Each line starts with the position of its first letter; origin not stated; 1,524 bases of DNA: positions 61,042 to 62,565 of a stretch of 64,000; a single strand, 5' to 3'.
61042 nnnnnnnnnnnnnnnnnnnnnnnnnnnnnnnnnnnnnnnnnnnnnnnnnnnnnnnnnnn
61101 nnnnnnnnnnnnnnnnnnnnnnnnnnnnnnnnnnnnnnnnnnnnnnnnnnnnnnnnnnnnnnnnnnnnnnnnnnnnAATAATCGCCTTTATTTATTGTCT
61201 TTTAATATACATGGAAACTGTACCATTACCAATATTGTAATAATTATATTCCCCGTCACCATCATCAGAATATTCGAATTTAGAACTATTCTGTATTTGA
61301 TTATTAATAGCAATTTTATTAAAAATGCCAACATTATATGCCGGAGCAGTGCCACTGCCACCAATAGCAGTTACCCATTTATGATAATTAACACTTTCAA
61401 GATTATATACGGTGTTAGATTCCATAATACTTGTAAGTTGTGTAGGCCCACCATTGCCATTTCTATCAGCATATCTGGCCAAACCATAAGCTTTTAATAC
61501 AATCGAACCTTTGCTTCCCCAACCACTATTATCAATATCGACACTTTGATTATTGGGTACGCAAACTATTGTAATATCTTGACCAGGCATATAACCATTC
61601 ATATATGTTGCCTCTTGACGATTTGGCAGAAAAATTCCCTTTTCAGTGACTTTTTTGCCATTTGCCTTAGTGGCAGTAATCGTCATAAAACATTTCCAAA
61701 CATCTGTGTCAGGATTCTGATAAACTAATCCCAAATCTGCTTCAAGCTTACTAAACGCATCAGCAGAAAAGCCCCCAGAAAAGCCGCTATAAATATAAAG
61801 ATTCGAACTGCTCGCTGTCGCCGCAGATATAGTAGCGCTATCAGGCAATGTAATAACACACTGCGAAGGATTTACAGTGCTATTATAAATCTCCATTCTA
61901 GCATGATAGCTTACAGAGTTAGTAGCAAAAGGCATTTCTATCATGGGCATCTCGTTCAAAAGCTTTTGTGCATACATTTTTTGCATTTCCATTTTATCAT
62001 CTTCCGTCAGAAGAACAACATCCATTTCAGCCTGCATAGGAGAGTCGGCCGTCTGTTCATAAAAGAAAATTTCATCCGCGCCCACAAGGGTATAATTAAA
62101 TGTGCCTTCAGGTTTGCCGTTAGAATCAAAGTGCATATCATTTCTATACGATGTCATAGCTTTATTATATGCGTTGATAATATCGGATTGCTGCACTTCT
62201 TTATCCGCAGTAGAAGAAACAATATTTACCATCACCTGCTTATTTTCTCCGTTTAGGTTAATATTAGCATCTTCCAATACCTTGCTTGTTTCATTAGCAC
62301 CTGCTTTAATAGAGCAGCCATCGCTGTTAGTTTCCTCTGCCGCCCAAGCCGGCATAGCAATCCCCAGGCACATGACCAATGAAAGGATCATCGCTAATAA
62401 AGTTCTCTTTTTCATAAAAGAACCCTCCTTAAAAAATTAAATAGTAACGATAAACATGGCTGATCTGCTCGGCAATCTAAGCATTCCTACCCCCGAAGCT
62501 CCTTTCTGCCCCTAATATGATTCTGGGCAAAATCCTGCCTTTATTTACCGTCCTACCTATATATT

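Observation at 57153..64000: Low-GC island next to tRNA-Leu(CAA) with three tandem paralogous two-gene cassettes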

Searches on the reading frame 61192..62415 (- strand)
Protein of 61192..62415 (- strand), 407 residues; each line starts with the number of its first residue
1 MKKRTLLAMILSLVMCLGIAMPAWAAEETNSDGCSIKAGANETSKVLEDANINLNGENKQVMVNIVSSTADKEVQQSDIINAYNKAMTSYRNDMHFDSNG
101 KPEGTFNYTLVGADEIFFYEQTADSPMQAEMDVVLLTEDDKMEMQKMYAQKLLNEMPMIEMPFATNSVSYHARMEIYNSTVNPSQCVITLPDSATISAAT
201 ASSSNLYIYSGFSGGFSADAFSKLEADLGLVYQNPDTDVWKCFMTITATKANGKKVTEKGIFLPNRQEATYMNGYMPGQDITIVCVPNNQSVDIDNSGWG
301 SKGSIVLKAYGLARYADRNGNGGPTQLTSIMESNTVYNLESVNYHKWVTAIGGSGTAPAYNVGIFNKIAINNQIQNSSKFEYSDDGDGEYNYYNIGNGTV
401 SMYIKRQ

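Call 5: search_protein_families(library=pfam, proteins=[window:61192-62415:-], max_evalue=0.1)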
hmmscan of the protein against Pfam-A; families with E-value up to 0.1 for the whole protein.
window:61192-62415:- (407 aa): 2 families
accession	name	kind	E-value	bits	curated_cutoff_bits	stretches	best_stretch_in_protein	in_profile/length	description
PF15493.13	YrpD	-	5.7e-20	72.7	26.4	1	187-374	24-190/214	Domain of unknown function, YrpD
PF20636.2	SMN_G2-BD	-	0.034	14.1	22.2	1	77-92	11-26/29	Survival Motor Neuron, Gemin2-binding domain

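Call 15: find_encoding_contigs(protein=window:61192-62415:-, flank=10000, max_places=6)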
Protein window:61192-62415:- (407 aa): no gene with exactly this product is on record in the collection.

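Call 16: find_homologous_proteins(query=window:61192-62415:-)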
Query window:61192-62415:- (407 aa): 14 proteins with E <= 0.001 among 3029 candidates.
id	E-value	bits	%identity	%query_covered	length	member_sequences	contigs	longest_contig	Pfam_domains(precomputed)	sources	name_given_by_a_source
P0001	2.5e-270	914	100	100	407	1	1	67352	PF15493.14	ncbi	-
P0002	4.9e-177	607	65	100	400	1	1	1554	PF15493.14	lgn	-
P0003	1.8e-136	473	56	100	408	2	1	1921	PF15493.14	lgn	-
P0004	7.8e-125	435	53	100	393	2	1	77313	PF15493.14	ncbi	-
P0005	6.2e-120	419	50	100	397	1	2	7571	PF15493.14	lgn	-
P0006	6.2e-87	310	54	73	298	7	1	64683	PF15493.14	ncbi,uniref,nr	ncbi:MAG TPA: hypothetical protein IAB00_01520 [Candidatus Avidehalobacter gallistercoris]|uniref:Un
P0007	9.1e-85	303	44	90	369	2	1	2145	PF15493.14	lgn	-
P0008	4.5e-59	219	41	77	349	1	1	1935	PF15493.14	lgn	-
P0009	2.6e-18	84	32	58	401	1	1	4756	PF15493.14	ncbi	-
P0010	2.2e-9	55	25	92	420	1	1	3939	PF15493.14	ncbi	-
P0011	6.0e-6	44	27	13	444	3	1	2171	-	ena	-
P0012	9.6e-5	40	49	15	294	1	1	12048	-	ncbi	-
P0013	5.2e-4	37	100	7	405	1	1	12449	PF07833.17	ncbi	-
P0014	6.9e-4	37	87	7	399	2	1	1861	-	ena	-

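Call 17: find_encoding_contigs(protein=P0001, flank=10000, max_places=4)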
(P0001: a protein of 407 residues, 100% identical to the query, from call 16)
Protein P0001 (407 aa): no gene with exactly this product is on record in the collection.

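Call 18: find_encoding_contigs(protein=P0004, flank=10000, max_places=4)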
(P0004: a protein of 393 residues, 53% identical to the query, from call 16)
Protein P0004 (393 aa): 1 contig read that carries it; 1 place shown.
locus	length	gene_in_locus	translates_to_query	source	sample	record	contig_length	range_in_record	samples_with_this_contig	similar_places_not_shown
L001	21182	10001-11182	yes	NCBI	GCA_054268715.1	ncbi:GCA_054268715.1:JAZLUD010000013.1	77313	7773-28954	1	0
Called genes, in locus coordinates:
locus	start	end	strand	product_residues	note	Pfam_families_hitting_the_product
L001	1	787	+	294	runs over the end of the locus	PF02653:BPD_transp_2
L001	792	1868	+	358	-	PF02653:BPD_transp_2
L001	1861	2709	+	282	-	PF00005:ABC_tran, PF13304:AAA_21 (faint), PF12399:BCA_ABC_TP_C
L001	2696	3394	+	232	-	PF13555:AAA_29 (weak), PF00005:ABC_tran, PF13304:AAA_21 (faint)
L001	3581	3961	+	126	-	-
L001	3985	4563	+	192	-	-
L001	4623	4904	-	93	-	PF20648:DUF6809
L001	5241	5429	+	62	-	-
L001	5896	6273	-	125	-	PF10990:DUF2809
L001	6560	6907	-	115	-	PF05635:23S_rRNA_IVP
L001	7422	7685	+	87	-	PF00581:Rhodanese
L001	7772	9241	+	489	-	PF00749:tRNA-synt_1c, PF19269:Anticodon_2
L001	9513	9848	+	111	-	-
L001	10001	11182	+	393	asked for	PF15493:YrpD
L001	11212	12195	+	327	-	PF07833:Cu_amine_oxidN1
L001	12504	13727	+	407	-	PF07833:Cu_amine_oxidN1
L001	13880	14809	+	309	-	-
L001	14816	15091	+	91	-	-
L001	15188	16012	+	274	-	PF07833:Cu_amine_oxidN1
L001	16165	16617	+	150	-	-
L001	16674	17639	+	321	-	-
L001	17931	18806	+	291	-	PF07833:Cu_amine_oxidN1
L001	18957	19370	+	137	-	-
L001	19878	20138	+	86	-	PF07441:BofA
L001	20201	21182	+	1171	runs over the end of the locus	PF01855:POR_N, PF17147:PFOR_II, PF01558:POR, PF10371:EKR, PF00037:Fer4 (weak), PF12838:Fer4_7, PF13484:Fer4_16, PF02775:TPP_enzyme_C, +6 more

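Call 23: find_encoding_contigs(protein=P0006, flank=10000, max_places=4)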
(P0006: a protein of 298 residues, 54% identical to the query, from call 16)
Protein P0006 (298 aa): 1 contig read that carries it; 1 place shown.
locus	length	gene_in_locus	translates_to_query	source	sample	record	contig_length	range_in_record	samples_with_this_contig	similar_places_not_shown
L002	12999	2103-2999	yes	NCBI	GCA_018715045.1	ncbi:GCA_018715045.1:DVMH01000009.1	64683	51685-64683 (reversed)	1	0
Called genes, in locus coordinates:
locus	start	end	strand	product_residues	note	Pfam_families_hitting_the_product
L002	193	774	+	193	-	-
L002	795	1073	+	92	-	-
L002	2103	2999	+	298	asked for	PF15493:YrpD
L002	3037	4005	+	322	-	PF07833:Cu_amine_oxidN1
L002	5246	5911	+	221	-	PF03006:HlyIII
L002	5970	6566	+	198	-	-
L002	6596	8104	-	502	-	PF13396:PLDc_N, PF13091:PLDc_2, PF00614:PLDc (weak), PF13091:PLDc_2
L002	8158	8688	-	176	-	PF02417:Chromate_transp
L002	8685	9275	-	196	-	PF02417:Chromate_transp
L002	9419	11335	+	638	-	PF02824:TGS, PF07973:tRNA_SAD, PF00587:tRNA-synt_2b, PF03129:HGTP_anticodon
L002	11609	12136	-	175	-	PF01569:PAP2, PF14378:PAP2_3 (weak)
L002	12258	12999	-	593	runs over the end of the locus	PF02574:S-methyl_trans, PF02219:MTHFR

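Call 24: find_encoding_contigs(protein=P0013, flank=10000, max_places=4)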
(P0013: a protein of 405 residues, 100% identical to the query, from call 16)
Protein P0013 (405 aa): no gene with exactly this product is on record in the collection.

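Call 27: search_solved_structures(query=window:61192-62415:-, max_evalue=1, show_alignments=1)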
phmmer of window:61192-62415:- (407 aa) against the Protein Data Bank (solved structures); distinct sequences matched with E-value up to 1: 1.
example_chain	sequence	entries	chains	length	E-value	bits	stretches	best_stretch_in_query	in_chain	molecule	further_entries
8xai_A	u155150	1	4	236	0.0094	18.3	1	188-301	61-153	Lipoprotein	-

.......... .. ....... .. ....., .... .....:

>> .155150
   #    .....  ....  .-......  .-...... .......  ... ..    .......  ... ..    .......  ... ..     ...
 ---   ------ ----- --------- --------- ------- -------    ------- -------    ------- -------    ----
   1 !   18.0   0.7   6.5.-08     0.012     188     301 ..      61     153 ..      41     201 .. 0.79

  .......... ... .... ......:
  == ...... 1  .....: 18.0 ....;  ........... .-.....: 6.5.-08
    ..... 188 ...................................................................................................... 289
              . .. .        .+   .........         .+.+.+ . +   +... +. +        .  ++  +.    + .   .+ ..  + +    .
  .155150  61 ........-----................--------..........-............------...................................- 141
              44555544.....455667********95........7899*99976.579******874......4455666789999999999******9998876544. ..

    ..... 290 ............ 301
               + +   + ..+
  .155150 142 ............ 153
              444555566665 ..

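Call 37: find_related_loci(query=A4, collection=genome_contigs, flank=10000)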
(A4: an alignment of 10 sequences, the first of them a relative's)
Query A4 (407 aa) in genome_contigs; peptide patterns used: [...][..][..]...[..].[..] (x = any residue, [..] = any of these).
14 stretches matched a pattern; 1 encode a relative of the query (tblastn E <= 1e-3); 1 distinct loci.
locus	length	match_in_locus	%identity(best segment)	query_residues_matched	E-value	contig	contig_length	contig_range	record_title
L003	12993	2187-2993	54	110-405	4e-95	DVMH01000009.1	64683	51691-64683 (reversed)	MAG TPA_asm: Candidatus Avidehalobacter gallistercoris isolate 2830 CHK33__C168127_L64683_ERR2241698, whole genome shotg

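Call 39: find_encoding_contigs(protein=P0012, flank=10000, max_places=4)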
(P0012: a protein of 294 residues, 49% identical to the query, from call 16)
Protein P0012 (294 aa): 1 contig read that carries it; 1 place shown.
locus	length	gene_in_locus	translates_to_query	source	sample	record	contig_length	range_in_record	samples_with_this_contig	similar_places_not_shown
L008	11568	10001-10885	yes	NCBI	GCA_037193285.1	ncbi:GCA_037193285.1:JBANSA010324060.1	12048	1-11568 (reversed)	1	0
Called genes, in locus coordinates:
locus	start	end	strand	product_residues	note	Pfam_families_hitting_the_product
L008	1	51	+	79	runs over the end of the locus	PF00550:PP-binding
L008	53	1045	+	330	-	PF00108:Thiolase_N (faint), PF08392:FAE1_CUT1_RppA (weak), PF08545:ACP_syn_III, PF08541:ACP_syn_III_C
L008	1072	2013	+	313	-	PF00478:IMPDH (faint), PF03060:NMO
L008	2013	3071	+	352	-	PF01645:Glu_synthase (faint), PF03060:NMO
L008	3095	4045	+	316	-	PF00698:Acyl_transf_1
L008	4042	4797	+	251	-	PF23441:SDR (weak), PF00106:adh_short, PF08659:KR, PF13561:adh_short_C2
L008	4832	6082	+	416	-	PF00109:ketoacyl-synt, PF02801:Ketoacyl-synt_C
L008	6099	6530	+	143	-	PF22817:ApeP-like, PF07977:FabA, PF22818:ApeI-like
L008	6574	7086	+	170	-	PF01047:MarR, PF12802:MarR_2 (weak), PF13463:HTH_27 (faint)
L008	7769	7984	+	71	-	PF00313:CSD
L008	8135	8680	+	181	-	PF04297:UPF0122 (faint), PF07638:Sigma70_ECF, PF04542:Sigma70_r2, PF08281:Sigma70_r4_2, PF04545:Sigma70_r4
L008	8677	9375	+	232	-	PF14285:DUF4367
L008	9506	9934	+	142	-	-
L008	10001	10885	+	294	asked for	-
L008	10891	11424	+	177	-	-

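Call 50: search_protein_families(library=ncbifam, proteins=[window:61192-62415:-], max_evalue=0.1)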
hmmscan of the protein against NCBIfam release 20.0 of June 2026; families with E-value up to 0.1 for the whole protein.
window:61192-62415:- (407 aa): 0 families

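Call 64: predict_structure(alignment_id=A4)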
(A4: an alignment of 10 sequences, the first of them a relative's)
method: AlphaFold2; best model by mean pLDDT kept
length: 407 residues; sequences in the alignment: 10
mean_pLDDT: 60.2   pTM: 0.56
mean pLDDT of the five models: 60.2, 57.7, 55.2, 53.9, 47.7
residues with pLDDT >= 90: 12; 70-90: 128; 50-70: 139; < 50: 128
segments of 3 or more residues with pLDDT < 50: 1-3, 17-30, 53-58, 64-71, 93-167, 261-270, 291-299
pLDDT, mean of each block of 10 residues (from residue 1): 53 51 38 59 58 48 47 54 56 46 36 31 33 33 30 26 46 80 88 73 75 69 80 74 77 67 40 76 78 45 71 62 62 70 86 63 88 86 65 76 76
secondary structure, 60 per line:
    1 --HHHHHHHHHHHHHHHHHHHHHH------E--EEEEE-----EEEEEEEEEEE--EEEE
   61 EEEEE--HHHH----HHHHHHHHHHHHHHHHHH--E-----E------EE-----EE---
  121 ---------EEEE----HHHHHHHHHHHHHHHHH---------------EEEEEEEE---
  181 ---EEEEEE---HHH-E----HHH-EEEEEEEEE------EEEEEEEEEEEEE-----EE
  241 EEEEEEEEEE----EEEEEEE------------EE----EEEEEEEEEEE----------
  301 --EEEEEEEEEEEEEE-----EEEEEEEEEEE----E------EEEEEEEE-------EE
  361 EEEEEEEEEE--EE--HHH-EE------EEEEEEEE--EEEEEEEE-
elements in order: H3-24 E34-38 E44-54 E57-65 H68-71 H76-93 E130-133 H138-154 E170-177 E184-189 E206-214 E221-233 E239-250 E255-261 E280-290 E303-316 E322-332 E344-351 E359-370 E389-396 E399-406

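Call 67: fold_search(model_id=the predicted structure, library=pdb)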
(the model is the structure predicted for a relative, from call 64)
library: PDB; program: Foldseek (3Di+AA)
matches with E <= 10: 948; with E <= 0.001: 14
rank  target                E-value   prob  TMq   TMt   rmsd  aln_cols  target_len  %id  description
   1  8xai_D                1.7e-09  1.00  0.37  0.72   4.9       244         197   18  Crystal structure of Protease CPAVM1 in Bacillus subtilis LjM2 (released 2024-06-19)
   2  7zu8_A                1.5e-06  1.00  0.33  0.39  13.9       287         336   10  Crystal Structure of the zymogen form of the glutamic-class prolyl-endopeptidase neprosin at 2.05 A resolution in pres (released 2022-08-10)
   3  7zvc_A                2.7e-06  1.00  0.33  0.49  14.3       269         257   11  Second crystal form of the mature glutamic-class prolyl-endopeptidase neprosin at 1.85 A resolution. (released 2022-08-10)
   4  9qr8_A                4.2e-06  1.00  0.33  0.49  13.5       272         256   10  Gliadin degrading prolyl endopeptidase Celiacase (neprosin C334V) (released 2025-10-22)
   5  7zvb_A                7.9e-06  1.00  0.31  0.45  12.5       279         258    9  Crystal Structure of the mature form of the glutamic-class prolyl-endopeptidase neprosin at 2.35 A resolution. (released 2022-08-10)
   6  7zva_A                1.6e-05  1.00  0.34  0.40  14.0       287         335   10  Crystal Structure of the native zymogen form of the glutamic-class prolyl-endopeptidase neprosin at 1.80 A resolution. (released 2022-08-10)
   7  1zm1_B                3.8e-05  1.00  0.27  0.42  12.1       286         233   11  Crystal structures of complex F. succinogenes 1,3-1,4-beta-D-glucanase and beta-1,3-1,4-cellotriose (released 2006-05-10)
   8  3axd_B                7.9e-05  1.00  0.25  0.39  11.8       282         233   10  The truncated Fibrobacter succinogenes 1,3-1,4-beta-D-glucanase V18Y/W203Y in apo-form (released 2012-02-15)
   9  3axd_A                1.0e-04  1.00  0.27  0.40  10.7       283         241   11  The truncated Fibrobacter succinogenes 1,3-1,4-beta-D-glucanase V18Y/W203Y in apo-form (released 2012-02-15)
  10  3axe_A                1.0e-04  1.00  0.26  0.39  12.2       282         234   11  The truncated Fibrobacter succinogenes 1,3-1,4-beta-D-glucanase V18Y/W203Y in complex with cellotetraose (cellobiose d (released 2012-02-15)
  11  3hr9                  2.3e-04  1.00  0.27  0.41  10.5       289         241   10  The truncated Fibrobacter succinogenes 1,3-1,4-beta-D-glucanase F40I mutant (released 2009-07-07)
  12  9h9s                  5.0e-04  0.98  0.21  0.32  13.4       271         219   10  Crystal structure of a lectin-like protein from Ustilago maydis (released 2025-08-20)
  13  7whn                  7.5e-04  0.96  0.17  0.08  23.2       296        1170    9  Opened spike of Bombyx mori cytoplasmic polyhedrosis virus (released 2022-02-02)
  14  8wok_A                9.1e-04  0.97  0.21  0.29  19.4       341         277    9  Crystal structure of PL7 family alginate lyase AlyMc (released 2024-10-16)
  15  9xl7_A                1.1e-03  0.98  0.20  0.29  15.1       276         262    9  Crystal structure of the complex of the GH16 carrageenase SfGH16 from Saccharicrinis fermentans with an oligotetrasacc (released 2026-03-11)
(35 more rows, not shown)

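Call 75: find_encoding_contigs(protein=P0014, flank=10000, max_places=4)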
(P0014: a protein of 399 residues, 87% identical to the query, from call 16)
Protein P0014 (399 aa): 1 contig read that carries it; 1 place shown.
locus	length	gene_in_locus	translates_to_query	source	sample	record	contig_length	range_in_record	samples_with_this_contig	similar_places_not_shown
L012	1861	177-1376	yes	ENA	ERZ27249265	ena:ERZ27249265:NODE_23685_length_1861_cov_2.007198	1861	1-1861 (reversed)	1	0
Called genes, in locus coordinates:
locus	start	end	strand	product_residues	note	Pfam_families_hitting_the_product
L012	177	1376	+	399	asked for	-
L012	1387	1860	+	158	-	?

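Call 76: find_encoding_contigs(protein=P0009, flank=10000, max_places=4)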
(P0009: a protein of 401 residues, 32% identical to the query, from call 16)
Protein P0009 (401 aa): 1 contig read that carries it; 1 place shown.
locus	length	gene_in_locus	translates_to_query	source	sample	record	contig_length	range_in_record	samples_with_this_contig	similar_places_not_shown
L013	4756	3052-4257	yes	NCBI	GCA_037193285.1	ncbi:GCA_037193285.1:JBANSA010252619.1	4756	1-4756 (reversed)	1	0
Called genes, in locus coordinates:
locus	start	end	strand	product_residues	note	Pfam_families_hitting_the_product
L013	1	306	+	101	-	?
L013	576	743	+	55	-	-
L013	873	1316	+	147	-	-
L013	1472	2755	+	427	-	PF07833:Cu_amine_oxidN1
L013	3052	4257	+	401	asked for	PF15493:YrpD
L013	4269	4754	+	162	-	?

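Call 99: search_protein_families(library=pfam, proteins=[L008:8135-8680:+, L008:8677-9375:+, L008:9506-9934:+, L008:10001-10885:+, L008:10891-11424:+, L001:13877-14809:+], max_evalue=0.01)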
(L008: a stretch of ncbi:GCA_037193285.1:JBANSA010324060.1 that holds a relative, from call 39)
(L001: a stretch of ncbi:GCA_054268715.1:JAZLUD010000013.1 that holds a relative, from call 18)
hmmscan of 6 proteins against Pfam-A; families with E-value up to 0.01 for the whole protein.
L008:8135-8680:+ (181 aa): 12 families
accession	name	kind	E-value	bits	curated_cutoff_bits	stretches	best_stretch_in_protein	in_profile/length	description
PF08281.18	Sigma70_r4_2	-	3e-15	56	25.7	1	115-167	2-54/54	Sigma-70, region 4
PF04542.20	Sigma70_r2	-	3.7e-12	46.3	24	1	21-90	1-70/71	Sigma-70 region 2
PF04545.22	Sigma70_r4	-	3.9e-11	42.7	24.1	1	122-169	3-50/50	Sigma-70, region 4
PF07638.17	Sigma70_ECF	-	2.8e-09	37.6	21.1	1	67-171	73-183/185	ECF sigma factor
PF04297.20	UPF0122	-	2.1e-05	25.2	22.7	1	124-169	18-63/101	Putative helix-turn-helix protein, YlxM / p13 like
PF00196.25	GerE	-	0.00012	22.1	23.5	1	123-163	2-41/57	Bacterial regulatory proteins, luxR family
PF06530.18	Phage_antitermQ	-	0.00017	21.9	26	1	117-172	56-111/118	Phage antitermination protein Q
PF13556.12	HTH_30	-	0.0021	18.3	27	1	142-173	15-46/59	PucR C-terminal helix-turn-helix domain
PF15978.11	TnsD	-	0.0036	16.8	32.4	0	131-176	191-236/355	Tn7-like transposition protein D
PF13384.12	HTH_23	-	0.0061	16.8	24.6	0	139-162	17-40/50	Homeodomain-like domain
PF04967.18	HTH_10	-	0.0092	16.2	23.1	0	141-163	25-47/53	HTH DNA binding domain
PF06056.18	Terminase_5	-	0.0095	16.3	20.3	0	136-166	10-40/58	Putative ATPase subunit of terminase (gpP-like)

L008:8677-9375:+ (232 aa): 1 family
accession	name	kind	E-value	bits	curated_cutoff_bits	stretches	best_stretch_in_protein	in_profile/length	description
PF14285.11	DUF4367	-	1.6e-10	41.9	22.1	1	118-229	2-110/110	Domain of unknown function (DUF4367)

L008:9506-9934:+ (142 aa): 1 family
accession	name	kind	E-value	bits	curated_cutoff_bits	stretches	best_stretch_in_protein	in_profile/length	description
PF25152.1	CD59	-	0.0038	17.3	33.9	1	21-71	8-59/127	CD59 glycoprotein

L008:10001-10885:+ (294 aa): 0 families

L008:10891-11424:+ (177 aa): 0 families

L001:13877-14809:+ (310 aa): 0 families

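Call 102: search_protein_families(library=padloc, proteins=[window:61192-62415:-, P0014], max_evalue=0.01)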
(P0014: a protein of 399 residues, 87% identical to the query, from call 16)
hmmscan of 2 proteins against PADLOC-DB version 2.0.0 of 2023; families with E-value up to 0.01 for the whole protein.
window:61192-62415:- (407 aa): 0 families

P0014 (399 aa): 0 families
